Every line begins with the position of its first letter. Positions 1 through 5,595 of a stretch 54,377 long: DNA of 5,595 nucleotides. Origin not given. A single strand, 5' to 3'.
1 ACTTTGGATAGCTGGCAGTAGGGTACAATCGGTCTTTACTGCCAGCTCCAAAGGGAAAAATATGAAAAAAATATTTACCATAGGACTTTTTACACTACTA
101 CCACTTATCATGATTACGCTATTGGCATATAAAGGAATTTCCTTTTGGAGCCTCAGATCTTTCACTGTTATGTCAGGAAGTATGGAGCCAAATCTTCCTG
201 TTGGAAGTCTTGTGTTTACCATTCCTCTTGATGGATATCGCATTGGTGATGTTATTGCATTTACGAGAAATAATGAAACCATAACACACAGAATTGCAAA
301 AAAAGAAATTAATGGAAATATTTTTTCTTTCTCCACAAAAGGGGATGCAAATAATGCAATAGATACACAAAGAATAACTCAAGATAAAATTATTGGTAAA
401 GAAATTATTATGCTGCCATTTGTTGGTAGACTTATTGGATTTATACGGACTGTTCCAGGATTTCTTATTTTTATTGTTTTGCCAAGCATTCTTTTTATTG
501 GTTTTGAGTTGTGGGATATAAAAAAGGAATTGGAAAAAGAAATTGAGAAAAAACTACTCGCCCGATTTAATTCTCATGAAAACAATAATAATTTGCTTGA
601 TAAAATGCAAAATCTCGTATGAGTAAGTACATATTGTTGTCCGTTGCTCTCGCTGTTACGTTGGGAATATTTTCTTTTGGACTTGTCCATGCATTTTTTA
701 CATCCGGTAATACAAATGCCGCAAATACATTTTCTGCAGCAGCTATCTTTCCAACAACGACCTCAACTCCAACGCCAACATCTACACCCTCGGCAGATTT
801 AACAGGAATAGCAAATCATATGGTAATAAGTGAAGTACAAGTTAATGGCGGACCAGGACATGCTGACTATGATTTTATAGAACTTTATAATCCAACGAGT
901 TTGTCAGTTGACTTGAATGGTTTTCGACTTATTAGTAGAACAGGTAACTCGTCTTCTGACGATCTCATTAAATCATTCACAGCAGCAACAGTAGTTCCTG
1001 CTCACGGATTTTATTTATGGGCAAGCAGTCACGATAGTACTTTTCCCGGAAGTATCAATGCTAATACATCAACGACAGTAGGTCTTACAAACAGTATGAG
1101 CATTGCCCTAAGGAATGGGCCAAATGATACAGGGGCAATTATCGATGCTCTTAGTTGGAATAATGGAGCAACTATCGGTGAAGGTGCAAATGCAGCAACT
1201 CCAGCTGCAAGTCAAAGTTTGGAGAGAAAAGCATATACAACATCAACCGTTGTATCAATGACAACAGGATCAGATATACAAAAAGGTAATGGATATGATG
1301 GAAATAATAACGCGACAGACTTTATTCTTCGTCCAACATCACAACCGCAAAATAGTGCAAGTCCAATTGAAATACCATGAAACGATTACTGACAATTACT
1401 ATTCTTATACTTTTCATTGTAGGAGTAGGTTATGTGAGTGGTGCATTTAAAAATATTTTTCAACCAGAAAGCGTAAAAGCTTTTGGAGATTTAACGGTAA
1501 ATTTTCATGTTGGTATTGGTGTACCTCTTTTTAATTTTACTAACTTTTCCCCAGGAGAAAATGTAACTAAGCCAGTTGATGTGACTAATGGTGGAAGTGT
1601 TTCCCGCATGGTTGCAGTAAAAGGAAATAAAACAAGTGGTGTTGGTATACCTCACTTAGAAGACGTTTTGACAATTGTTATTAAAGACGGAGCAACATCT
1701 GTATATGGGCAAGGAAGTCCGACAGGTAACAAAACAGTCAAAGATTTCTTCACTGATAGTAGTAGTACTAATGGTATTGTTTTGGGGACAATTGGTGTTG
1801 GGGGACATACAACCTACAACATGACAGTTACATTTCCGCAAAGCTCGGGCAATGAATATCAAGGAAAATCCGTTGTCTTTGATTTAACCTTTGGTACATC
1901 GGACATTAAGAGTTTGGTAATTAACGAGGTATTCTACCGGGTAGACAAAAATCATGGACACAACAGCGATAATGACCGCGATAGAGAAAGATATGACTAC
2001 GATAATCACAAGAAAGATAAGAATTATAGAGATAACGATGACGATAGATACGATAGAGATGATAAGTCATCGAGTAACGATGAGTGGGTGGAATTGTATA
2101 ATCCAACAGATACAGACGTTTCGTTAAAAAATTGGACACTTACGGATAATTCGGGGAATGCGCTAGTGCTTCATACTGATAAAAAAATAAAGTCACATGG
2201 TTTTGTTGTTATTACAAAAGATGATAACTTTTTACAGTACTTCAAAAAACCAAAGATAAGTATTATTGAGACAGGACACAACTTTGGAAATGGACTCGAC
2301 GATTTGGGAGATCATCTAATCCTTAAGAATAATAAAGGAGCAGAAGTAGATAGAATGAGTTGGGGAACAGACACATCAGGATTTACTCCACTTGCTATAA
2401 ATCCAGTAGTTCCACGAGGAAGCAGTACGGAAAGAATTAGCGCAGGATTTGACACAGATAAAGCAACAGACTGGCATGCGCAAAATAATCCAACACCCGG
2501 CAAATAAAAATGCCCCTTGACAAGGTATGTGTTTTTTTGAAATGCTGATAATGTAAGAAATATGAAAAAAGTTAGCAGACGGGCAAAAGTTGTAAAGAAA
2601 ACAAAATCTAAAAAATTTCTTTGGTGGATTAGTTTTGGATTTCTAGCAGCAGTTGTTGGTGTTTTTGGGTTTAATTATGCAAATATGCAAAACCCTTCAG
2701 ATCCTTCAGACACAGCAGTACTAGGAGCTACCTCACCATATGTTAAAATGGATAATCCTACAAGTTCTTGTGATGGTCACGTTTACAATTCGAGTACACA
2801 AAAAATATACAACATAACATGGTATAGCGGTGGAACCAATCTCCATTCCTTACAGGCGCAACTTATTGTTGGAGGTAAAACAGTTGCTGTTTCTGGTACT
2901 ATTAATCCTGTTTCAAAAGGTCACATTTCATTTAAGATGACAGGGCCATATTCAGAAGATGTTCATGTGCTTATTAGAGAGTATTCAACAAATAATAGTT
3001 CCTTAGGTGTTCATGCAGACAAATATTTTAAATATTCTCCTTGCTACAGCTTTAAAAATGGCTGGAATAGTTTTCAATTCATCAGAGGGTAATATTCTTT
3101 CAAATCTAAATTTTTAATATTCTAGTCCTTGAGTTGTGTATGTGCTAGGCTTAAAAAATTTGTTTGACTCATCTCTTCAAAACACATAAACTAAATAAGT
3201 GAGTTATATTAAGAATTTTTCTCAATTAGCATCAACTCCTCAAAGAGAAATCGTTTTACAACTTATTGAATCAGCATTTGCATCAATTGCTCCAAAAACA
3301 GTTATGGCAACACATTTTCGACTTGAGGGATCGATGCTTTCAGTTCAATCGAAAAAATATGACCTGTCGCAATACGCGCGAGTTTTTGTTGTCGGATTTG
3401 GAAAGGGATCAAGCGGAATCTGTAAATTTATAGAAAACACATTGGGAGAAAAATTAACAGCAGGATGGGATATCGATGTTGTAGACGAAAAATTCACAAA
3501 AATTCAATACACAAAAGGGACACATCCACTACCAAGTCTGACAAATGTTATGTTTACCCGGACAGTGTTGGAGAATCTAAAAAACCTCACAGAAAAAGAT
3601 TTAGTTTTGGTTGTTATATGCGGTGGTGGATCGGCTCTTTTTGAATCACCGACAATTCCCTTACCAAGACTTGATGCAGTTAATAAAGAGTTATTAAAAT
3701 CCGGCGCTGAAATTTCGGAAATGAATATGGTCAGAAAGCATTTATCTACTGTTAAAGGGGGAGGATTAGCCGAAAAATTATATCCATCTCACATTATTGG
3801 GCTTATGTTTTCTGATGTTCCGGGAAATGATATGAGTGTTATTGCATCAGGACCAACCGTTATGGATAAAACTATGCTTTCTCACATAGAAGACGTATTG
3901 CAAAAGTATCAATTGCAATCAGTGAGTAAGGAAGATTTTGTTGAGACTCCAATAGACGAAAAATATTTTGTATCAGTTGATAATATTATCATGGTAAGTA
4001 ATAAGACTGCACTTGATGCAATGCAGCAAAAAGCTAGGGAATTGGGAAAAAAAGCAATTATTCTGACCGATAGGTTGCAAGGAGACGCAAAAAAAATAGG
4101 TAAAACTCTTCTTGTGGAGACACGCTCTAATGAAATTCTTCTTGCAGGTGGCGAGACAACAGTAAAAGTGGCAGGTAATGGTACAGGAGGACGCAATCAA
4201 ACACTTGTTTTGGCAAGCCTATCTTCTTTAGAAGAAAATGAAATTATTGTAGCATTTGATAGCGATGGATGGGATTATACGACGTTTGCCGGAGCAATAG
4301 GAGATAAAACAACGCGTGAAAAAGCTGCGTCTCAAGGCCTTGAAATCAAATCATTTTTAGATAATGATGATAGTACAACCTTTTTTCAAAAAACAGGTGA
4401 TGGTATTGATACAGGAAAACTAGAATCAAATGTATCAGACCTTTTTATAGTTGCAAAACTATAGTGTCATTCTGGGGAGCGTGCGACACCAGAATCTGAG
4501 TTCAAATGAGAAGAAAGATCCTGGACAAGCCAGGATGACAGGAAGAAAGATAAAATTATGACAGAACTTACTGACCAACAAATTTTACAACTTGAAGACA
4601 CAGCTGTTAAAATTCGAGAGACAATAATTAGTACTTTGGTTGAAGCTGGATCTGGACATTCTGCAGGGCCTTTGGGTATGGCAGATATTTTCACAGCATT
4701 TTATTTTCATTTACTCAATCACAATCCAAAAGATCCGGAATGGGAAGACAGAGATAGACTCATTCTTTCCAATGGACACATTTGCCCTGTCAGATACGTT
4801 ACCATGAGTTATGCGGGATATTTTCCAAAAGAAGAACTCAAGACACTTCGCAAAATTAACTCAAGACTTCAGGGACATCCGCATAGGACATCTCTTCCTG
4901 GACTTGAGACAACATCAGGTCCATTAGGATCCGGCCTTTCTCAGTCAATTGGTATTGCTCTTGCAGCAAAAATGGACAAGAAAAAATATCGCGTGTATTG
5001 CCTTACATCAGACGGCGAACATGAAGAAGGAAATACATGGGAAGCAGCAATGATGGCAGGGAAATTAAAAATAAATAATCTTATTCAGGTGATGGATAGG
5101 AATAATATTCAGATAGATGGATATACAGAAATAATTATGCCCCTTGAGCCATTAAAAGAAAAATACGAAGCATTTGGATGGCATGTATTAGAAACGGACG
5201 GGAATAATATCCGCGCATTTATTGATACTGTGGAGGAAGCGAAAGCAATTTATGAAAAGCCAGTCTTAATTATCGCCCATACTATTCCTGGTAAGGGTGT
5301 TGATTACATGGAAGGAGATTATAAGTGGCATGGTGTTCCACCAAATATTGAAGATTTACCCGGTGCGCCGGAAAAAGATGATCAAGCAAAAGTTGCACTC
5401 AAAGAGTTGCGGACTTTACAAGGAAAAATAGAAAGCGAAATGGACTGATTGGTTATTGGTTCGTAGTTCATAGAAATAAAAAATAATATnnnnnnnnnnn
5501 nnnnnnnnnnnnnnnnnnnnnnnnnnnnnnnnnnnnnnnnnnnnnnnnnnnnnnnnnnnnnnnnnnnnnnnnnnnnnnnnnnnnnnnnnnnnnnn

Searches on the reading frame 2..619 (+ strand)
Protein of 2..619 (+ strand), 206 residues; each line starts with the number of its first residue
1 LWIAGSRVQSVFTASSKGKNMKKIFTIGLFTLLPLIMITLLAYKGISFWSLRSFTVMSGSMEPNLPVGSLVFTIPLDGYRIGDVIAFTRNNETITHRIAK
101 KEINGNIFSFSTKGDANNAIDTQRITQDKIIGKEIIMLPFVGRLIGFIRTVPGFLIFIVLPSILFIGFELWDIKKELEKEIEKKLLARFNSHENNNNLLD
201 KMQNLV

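Call 6: search_protein_families(library=pfam, proteins=[window:2-619:+], max_evalue=0.01)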
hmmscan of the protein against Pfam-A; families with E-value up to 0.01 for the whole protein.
window:2-619:+ (206 aa): 2 families
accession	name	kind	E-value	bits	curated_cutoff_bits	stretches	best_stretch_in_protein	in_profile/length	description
PF00717.28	Peptidase_S24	-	0.0019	18.3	23.3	1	54-133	38-114/116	Peptidase S24-like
PF10502.14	Peptidase_S26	-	0.0049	17.3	22.9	1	32-91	4-67/168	Signal peptidase, peptidase S26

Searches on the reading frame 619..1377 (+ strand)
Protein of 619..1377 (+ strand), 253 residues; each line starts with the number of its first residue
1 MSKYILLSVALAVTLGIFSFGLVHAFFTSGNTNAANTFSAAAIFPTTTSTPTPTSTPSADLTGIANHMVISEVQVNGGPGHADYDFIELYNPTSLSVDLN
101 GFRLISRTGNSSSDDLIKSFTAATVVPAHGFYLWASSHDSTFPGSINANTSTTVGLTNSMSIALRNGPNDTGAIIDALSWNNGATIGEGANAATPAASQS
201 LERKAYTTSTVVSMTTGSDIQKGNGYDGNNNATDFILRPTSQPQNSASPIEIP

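Call 6: search_protein_families(library=pfam, proteins=[window:619-1377:+], max_evalue=0.01)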
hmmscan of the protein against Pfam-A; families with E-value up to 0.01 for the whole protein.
window:619-1377:+ (253 aa): 1 family
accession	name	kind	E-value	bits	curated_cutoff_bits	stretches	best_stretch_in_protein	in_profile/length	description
PF00932.25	LTD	-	1.7e-11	44.9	34.3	1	67-181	7-108/109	Lamin Tail Domain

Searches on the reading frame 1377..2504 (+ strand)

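Call 6: search_protein_families(library=pfam, proteins=[window:1377-2504:+], max_evalue=0.01)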
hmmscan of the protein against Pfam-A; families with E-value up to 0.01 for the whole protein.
window:1377-2504:+ (376 aa): 1 family
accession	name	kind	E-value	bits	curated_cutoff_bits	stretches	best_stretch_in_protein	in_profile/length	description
PF00932.25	LTD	-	1.6e-16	61.1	34.3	1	229-330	15-108/109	Lamin Tail Domain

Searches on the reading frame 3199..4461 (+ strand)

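Call 6: search_protein_families(library=pfam, proteins=[window:3199-4461:+], max_evalue=0.01)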
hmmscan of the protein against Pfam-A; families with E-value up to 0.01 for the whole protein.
window:3199-4461:+ (421 aa): 2 families
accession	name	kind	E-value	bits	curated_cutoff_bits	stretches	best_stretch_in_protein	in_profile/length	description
PF13660.11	DUF4147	-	7.4e-62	209.3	23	1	20-244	3-227/234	Domain of unknown function (DUF4147)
PF05161.18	MOFRL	-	2.2e-25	89.3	28.3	1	313-414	2-106/106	MOFRL family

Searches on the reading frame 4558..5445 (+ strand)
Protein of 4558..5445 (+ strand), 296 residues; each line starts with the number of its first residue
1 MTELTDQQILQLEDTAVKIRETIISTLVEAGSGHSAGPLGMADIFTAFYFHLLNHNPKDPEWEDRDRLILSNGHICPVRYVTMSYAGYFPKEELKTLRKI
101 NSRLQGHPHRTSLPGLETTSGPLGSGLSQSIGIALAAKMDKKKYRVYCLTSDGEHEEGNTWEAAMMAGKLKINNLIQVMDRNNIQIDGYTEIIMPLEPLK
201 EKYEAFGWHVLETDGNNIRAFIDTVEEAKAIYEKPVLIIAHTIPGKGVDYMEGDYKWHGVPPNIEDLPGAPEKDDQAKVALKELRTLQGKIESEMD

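Call 6: search_protein_families(library=pfam, proteins=[window:4558-5445:+], max_evalue=0.01)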
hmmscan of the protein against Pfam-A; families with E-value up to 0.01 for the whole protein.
window:4558-5445:+ (296 aa): 4 families
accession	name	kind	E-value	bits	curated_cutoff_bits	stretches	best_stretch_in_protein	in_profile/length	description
PF00456.26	Transketolase_N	-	2.1e-61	208.2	22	1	18-263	8-264/334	Transketolase, thiamine diphosphate binding domain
PF13292.11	DXP_synthase_N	-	1.1e-11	44.9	21.2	1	5-186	11-175/274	1-deoxy-D-xylulose-5-phosphate synthase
PF00676.26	E1_dh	-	2.1e-06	27.4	22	1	115-231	95-210/300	Dehydrogenase E1 component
PF09364.15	XFP_N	-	0.00058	19.2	23.7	1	110-218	129-237/364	XFP N-terminal domain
